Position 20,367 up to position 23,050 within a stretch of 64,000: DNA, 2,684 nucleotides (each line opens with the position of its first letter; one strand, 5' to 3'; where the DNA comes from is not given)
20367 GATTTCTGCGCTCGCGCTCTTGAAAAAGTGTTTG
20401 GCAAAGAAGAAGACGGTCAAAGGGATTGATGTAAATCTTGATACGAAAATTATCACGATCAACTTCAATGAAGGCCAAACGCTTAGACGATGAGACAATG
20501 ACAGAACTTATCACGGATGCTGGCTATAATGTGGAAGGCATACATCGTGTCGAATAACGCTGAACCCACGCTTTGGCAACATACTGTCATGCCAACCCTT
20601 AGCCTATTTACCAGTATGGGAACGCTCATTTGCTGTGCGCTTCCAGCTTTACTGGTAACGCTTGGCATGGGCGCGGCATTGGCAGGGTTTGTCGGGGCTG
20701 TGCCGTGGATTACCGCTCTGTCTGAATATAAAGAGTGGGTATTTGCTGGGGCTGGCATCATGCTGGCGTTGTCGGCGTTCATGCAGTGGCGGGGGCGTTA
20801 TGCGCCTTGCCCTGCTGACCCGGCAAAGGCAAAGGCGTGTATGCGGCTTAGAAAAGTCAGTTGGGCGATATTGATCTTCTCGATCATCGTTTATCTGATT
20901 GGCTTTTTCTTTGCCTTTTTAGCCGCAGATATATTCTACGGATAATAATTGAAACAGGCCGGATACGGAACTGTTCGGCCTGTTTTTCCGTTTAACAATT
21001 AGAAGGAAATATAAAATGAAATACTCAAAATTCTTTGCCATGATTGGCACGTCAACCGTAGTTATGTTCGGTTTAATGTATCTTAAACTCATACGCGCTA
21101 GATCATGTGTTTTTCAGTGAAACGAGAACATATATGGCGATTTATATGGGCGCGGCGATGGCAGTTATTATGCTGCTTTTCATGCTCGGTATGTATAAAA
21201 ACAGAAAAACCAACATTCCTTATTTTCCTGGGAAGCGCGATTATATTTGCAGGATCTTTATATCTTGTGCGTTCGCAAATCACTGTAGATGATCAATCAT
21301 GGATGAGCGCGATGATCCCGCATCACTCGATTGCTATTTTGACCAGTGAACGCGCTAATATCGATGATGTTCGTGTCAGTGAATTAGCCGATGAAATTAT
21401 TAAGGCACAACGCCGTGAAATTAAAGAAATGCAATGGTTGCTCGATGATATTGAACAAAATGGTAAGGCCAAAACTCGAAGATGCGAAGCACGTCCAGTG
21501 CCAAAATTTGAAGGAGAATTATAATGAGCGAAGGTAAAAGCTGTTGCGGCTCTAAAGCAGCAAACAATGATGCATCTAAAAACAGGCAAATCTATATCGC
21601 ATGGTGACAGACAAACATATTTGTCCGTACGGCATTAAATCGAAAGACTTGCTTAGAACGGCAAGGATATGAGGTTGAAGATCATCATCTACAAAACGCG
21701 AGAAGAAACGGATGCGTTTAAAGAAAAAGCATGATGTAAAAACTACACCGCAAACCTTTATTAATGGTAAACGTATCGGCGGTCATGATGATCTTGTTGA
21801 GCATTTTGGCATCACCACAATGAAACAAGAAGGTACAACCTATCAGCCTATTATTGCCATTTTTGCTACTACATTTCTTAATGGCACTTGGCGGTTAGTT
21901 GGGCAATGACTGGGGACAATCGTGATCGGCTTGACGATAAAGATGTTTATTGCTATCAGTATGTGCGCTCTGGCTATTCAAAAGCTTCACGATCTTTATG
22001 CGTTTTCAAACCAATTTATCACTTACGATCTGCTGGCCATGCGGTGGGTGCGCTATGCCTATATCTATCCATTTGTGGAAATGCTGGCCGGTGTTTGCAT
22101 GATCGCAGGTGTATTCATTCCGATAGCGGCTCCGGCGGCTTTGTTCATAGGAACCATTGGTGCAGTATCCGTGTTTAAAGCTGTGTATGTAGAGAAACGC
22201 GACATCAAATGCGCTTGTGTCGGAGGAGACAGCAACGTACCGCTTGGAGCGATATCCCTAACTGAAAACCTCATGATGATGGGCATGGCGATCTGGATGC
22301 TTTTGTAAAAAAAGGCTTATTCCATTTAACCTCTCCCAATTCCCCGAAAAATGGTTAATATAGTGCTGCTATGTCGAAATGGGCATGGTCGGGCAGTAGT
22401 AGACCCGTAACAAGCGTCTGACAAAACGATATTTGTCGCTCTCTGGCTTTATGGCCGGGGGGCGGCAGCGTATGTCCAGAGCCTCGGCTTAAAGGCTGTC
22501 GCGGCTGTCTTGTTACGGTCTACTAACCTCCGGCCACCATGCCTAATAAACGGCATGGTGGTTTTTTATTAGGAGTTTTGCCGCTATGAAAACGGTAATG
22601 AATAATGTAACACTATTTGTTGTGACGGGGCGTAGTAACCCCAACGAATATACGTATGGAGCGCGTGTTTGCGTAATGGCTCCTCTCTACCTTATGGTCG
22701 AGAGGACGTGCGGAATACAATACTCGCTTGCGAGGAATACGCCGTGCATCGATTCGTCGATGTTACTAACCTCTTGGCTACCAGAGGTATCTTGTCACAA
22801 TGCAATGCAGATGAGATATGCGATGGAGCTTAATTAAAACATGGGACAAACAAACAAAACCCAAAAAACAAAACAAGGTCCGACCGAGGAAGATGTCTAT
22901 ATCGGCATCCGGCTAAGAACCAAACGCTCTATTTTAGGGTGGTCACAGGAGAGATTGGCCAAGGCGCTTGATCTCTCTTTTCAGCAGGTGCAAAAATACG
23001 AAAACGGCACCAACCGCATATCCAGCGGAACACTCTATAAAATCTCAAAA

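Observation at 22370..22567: About 200-nt highly structured RNA candidate with mutually exclusive terminator/anti-terminator pairing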

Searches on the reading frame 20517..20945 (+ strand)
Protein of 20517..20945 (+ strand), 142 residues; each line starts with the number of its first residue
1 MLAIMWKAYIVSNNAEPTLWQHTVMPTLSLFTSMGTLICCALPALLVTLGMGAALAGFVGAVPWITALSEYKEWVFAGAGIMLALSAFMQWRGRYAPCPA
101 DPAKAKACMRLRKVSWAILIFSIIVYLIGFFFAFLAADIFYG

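Call 13: search_protein_families(library=pfam, proteins=[window:20517-20945:+], max_evalue=0.01)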
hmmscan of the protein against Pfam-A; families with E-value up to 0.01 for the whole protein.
window:20517-20945:+ (142 aa): 1 family
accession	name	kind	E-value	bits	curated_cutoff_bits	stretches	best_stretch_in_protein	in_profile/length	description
PF02411.20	MerT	-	0.0088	16.5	32.9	0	32-134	17-110/116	MerT mercuric transport protein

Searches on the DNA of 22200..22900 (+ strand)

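Call 4: search_rna_families(source=window, start=22200, end=22900, threshold=evalue, max_evalue=10, show_alignments=3)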
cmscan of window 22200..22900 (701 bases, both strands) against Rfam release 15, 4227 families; matches with E-value up to 10: 3.
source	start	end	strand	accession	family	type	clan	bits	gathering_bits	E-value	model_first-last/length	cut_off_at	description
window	22697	22786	+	RF02221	sRNA-Xcc1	Gene; sRNA;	-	38.6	53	3.6e-05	1-87/87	no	sRNA-Xcc1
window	22453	22543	+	RF02221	sRNA-Xcc1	Gene; sRNA;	-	36.5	53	0.00012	1-87/87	no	sRNA-Xcc1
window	22447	22541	+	RF01695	C4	Gene; antisense;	CL00128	21.9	45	0.13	1-87/87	no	C4 antisense RNA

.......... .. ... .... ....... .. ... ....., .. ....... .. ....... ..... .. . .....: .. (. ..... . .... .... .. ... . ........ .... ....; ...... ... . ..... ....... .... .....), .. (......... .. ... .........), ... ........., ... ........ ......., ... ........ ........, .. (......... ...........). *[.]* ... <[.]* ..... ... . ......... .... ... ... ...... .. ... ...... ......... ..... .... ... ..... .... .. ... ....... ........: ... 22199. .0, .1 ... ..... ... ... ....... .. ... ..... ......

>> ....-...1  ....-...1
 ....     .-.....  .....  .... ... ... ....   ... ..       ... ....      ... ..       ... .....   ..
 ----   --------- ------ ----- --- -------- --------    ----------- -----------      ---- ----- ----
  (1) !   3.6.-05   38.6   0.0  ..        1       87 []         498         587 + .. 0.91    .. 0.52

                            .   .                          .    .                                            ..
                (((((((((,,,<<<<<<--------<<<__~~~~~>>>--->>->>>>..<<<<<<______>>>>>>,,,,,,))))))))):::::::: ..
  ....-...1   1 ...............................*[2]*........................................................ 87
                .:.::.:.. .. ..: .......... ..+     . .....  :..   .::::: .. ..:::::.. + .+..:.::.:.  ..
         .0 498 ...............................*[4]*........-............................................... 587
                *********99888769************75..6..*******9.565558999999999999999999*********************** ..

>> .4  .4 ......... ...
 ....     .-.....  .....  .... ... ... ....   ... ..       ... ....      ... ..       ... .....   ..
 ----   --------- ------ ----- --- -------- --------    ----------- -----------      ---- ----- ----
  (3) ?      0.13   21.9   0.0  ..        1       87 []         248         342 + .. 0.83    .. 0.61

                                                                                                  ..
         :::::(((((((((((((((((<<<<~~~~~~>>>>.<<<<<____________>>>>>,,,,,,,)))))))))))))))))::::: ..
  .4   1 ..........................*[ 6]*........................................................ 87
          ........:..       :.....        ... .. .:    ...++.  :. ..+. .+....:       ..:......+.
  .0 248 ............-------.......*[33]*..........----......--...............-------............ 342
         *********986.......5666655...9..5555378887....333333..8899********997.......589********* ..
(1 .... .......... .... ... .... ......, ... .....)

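Call 16: search_dna_similar(query=window:22370-22840:+, collection=phages, mode=distant, max_evalue=0.01)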
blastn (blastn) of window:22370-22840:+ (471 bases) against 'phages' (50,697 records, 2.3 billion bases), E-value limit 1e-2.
No match.
